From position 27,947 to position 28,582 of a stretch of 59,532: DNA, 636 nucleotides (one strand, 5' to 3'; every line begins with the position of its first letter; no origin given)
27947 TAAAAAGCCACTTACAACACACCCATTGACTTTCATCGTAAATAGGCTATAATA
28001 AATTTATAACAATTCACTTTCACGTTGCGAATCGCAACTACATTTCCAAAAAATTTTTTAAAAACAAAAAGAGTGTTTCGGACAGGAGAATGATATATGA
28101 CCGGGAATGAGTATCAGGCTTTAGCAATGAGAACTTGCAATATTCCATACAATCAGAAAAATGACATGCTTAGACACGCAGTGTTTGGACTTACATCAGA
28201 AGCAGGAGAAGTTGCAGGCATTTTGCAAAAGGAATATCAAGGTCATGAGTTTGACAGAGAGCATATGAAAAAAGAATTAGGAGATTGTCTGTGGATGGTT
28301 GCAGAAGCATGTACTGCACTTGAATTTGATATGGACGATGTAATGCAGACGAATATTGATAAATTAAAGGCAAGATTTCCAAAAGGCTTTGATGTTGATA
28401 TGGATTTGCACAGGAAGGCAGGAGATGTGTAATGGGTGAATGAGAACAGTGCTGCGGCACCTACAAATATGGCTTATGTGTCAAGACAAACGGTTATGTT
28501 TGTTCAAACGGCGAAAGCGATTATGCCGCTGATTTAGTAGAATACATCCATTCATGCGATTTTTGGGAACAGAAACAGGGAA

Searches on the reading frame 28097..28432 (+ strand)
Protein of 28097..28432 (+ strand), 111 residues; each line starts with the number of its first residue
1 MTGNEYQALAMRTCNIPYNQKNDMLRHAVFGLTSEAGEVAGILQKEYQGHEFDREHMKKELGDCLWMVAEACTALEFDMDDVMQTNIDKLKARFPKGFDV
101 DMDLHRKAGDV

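Call 33: search_protein_families(library=pfam, proteins=[window:28097-28432:+], max_evalue=0.01)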
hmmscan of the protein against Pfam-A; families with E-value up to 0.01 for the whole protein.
window:28097-28432:+ (111 aa): 1 family
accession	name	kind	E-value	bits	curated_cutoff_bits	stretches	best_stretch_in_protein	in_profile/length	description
PF03819.22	MazG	-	1.6e-12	47.9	22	1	31-98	9-74/74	MazG nucleotide pyrophosphohydrolase domain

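Call 34: search_protein_families(library=phrogs, proteins=[window:28097-28432:+], max_evalue=0.001)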
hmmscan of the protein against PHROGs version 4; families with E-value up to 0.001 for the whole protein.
window:28097-28432:+ (111 aa): 3 families
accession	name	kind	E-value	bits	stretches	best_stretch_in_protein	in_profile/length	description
phrog_229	-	other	1e-35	124.9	1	1-110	248-362/533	MazG-like pyrophosphatase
phrog_22758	-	other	1.1e-18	68.8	1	24-111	129-221/221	MazG-like pyrophosphatase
phrog_37613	-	other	5.7e-06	26.6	1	19-97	287-366/394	MazG-like pyrophosphatase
